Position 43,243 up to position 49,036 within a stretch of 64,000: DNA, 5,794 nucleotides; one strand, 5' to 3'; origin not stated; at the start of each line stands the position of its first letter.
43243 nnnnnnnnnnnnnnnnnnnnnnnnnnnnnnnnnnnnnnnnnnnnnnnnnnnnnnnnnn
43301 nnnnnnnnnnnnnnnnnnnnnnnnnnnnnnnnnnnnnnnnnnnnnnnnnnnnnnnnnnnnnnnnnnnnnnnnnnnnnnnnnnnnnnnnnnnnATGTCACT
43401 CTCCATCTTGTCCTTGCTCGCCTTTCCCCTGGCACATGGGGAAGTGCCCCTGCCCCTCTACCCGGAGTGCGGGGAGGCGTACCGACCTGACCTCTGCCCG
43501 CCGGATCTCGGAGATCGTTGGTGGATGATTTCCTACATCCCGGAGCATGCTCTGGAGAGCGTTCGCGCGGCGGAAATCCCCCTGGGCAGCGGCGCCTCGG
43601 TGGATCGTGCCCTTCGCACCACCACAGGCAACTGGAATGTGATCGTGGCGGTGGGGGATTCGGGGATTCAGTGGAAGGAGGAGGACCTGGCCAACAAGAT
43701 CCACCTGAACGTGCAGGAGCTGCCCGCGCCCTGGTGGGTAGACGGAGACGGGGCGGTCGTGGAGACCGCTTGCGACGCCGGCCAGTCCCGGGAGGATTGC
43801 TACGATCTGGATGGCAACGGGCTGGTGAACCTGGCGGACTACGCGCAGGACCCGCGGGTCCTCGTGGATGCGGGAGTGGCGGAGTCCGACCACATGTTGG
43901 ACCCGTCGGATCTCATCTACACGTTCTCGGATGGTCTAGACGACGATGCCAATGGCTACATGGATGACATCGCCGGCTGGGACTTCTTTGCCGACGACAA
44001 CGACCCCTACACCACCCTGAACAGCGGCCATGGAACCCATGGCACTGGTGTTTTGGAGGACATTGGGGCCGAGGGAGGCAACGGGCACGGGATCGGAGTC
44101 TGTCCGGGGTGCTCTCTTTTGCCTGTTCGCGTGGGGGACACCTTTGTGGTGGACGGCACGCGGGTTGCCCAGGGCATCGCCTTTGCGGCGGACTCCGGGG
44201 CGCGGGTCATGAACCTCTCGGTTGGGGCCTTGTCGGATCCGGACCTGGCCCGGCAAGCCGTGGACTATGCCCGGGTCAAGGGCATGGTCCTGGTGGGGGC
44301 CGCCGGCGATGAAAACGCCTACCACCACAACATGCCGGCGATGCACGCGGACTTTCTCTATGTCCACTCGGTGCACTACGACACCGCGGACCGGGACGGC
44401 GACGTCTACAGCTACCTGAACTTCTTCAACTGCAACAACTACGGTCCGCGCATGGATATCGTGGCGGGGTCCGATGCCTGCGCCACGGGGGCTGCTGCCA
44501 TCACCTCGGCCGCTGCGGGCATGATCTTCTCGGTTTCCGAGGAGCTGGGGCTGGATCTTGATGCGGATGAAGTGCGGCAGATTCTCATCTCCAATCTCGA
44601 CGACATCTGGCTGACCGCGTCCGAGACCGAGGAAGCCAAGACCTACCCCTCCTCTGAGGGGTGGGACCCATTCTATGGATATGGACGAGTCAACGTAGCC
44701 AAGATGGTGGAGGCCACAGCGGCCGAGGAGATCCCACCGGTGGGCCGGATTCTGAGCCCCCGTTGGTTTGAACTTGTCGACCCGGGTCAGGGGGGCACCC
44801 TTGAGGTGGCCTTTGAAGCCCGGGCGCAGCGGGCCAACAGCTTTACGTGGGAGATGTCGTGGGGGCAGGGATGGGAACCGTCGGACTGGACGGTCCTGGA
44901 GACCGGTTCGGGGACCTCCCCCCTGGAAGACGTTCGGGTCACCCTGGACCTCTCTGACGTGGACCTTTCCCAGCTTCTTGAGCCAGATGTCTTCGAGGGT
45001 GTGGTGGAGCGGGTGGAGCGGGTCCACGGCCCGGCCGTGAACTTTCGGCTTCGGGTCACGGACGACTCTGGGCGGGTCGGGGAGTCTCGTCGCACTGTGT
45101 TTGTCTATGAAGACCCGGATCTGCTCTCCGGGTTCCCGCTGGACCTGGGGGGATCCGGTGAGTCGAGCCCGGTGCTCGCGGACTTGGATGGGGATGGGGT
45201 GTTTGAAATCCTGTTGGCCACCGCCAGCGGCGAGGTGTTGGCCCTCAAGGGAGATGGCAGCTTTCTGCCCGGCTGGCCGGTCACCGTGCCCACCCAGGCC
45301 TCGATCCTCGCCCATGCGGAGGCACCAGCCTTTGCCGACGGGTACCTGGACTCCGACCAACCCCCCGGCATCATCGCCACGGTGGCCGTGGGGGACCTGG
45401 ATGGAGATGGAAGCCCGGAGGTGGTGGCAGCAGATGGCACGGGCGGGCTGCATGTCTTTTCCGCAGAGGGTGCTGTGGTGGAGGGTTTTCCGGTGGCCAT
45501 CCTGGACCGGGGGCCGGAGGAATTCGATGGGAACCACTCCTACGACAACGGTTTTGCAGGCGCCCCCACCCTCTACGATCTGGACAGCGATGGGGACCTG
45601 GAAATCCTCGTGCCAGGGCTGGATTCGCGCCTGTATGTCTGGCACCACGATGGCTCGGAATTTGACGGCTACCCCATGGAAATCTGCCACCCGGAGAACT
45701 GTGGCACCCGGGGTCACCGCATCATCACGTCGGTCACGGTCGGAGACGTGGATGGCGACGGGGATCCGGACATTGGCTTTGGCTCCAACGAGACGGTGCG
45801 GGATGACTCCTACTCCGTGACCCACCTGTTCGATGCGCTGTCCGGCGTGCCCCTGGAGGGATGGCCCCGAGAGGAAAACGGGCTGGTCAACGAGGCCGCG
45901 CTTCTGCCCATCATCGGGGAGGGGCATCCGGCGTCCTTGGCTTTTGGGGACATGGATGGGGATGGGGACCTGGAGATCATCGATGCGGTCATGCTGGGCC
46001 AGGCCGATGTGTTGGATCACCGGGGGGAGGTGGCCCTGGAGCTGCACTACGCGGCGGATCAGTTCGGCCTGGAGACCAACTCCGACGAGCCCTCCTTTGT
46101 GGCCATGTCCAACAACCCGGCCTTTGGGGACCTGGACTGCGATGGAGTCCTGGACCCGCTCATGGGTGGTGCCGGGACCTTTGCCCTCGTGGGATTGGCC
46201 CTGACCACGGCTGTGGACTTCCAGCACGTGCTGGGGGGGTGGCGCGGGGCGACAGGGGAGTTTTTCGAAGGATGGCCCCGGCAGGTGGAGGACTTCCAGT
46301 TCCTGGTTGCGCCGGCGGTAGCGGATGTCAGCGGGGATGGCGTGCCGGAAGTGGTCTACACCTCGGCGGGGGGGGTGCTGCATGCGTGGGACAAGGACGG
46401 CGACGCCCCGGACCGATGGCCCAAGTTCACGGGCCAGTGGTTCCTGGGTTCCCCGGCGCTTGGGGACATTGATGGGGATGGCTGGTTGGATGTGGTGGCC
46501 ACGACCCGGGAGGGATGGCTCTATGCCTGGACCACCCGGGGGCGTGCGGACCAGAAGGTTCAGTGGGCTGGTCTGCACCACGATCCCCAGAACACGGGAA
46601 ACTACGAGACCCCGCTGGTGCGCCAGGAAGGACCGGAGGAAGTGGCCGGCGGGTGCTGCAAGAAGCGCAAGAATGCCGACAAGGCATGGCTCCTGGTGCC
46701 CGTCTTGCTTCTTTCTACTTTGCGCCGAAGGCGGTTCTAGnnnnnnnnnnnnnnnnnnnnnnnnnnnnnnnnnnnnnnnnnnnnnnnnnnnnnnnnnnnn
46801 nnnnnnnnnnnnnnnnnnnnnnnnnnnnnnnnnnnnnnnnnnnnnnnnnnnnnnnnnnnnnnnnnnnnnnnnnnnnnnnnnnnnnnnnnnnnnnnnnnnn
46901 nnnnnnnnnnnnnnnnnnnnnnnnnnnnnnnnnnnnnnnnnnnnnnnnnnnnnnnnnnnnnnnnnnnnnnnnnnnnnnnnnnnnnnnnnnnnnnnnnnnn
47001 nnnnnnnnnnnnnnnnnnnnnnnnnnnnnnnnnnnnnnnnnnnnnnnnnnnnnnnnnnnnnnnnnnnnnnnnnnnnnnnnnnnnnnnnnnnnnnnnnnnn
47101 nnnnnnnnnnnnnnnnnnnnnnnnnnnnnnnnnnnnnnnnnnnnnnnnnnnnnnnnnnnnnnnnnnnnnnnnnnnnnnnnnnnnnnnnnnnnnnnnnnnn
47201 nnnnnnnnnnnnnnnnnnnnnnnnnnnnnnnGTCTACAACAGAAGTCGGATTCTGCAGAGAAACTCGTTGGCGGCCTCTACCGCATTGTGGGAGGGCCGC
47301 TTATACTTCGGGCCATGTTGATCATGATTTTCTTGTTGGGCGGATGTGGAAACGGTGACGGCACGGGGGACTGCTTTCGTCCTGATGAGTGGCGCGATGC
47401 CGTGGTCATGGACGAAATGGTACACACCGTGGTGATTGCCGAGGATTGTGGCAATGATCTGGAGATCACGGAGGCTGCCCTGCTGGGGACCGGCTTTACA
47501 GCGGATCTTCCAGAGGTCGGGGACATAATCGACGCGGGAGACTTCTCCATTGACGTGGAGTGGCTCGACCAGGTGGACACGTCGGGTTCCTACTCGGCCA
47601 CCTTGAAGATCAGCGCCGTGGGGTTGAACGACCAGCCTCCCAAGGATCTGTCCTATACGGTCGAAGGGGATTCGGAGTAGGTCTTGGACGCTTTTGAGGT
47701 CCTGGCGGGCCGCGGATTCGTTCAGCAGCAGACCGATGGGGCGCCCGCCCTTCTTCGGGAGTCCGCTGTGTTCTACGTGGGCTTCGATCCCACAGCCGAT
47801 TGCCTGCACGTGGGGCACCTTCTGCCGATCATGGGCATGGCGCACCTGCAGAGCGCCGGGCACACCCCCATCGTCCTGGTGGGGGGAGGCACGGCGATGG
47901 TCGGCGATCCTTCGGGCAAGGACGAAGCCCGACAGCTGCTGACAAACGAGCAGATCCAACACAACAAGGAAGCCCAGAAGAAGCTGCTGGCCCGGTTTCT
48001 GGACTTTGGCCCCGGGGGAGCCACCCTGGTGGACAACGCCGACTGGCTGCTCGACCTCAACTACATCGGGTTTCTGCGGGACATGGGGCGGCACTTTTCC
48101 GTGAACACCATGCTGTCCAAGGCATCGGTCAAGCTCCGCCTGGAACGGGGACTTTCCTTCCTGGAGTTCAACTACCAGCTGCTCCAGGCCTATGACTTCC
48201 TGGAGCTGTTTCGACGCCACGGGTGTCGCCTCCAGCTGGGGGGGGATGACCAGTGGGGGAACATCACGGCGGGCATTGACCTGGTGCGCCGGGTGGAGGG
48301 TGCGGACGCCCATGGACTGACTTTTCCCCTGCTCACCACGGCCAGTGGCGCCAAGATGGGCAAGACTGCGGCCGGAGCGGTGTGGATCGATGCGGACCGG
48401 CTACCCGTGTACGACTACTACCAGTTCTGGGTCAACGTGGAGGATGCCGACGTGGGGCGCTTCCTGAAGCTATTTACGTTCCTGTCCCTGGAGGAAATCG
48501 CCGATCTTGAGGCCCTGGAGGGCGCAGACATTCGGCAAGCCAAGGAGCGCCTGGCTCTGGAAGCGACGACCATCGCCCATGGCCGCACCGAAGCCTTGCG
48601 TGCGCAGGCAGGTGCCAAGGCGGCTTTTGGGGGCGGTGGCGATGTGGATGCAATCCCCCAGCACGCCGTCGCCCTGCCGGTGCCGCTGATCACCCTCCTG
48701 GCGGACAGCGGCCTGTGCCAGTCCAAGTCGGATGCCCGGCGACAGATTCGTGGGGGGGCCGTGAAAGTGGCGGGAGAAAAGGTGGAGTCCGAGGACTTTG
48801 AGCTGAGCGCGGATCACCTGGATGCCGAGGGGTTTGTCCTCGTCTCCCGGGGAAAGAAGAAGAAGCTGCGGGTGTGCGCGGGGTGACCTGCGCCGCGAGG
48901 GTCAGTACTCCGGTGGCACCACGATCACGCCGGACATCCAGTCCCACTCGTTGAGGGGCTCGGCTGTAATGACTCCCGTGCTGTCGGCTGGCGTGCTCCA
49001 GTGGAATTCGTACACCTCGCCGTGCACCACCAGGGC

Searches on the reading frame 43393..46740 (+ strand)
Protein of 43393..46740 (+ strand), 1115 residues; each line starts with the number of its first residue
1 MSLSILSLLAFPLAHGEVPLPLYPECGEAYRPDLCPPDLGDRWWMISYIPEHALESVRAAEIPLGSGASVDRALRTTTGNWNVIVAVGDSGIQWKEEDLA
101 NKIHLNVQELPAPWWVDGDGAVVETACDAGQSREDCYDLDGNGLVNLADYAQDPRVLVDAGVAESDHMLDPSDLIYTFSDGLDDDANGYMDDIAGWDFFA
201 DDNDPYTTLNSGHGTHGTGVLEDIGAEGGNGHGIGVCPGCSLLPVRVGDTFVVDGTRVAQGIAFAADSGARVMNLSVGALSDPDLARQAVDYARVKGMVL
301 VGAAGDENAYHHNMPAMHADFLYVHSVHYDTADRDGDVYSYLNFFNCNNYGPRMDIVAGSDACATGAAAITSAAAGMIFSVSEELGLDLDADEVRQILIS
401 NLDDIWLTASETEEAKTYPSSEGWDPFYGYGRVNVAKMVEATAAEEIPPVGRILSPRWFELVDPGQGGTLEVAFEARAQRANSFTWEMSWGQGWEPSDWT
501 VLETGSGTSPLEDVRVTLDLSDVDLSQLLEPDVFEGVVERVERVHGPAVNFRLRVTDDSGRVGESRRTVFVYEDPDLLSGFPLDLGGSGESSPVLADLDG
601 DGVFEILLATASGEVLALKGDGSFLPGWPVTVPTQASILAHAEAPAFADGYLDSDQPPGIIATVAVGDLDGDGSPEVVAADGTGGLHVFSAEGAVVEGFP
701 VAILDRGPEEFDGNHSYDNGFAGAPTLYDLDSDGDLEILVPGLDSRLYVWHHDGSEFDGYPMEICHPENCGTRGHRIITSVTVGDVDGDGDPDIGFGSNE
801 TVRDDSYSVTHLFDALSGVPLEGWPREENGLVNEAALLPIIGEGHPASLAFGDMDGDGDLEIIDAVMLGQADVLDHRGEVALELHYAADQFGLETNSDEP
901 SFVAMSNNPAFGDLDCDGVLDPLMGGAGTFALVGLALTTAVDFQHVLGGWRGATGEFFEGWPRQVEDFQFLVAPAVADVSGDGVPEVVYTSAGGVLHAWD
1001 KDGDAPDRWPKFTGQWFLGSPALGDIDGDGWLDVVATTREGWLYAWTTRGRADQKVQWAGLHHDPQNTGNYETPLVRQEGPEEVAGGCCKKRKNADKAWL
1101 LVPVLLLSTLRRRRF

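Call 64: search_protein_families(library=pfam, proteins=[window:43393-46740:+], max_evalue=0.00001)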
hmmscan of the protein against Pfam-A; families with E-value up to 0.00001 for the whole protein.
window:43393-46740:+ (1115 aa): 4 families
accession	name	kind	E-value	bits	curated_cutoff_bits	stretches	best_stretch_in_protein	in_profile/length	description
PF13517.12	FG-GAP_3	-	1.5e-27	96.4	26.9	2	729-794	1-59/61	FG-GAP-like repeat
PF00082.27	Peptidase_S8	-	7e-20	71.9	21.8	1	82-360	3-209/288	Subtilase family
PF01839.29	FG-GAP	-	6.3e-16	58.3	22.1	0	1019-1037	3-21/37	FG-GAP repeat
PF25292.1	Beta-prop_CGLA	-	1.4e-08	35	26.8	0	596-625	37-66/316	Lambda-carrageenase beta-propeller domain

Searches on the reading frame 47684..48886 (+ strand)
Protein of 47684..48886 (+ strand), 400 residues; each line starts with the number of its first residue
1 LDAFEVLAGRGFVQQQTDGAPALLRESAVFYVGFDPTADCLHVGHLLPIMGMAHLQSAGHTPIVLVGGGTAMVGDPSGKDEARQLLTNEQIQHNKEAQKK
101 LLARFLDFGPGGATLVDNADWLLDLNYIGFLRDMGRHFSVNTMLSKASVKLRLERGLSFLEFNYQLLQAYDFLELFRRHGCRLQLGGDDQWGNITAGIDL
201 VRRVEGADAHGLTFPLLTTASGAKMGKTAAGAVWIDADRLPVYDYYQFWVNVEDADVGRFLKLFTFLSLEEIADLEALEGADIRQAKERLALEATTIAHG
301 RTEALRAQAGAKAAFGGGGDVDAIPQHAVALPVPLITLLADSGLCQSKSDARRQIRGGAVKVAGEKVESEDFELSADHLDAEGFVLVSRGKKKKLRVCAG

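Call 64: search_protein_families(library=pfam, proteins=[window:47684-48886:+], max_evalue=0.00001)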
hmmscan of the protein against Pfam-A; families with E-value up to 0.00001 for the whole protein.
window:47684-48886:+ (400 aa): 3 families
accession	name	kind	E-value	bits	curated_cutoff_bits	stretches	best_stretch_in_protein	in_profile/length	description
PF00579.31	tRNA-synt_1b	-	2.9e-79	266.9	21.1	1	27-315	5-291/292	tRNA synthetases class I (W and Y)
PF22421.1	SYY_C-terminal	-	3.1e-14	53.1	27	1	323-393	8-79/83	Tyrosine--tRNA ligase SYY-like C-terminal domain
PF01479.30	S4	-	7.8e-08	32.4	22.8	1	334-376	2-44/48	S4 domain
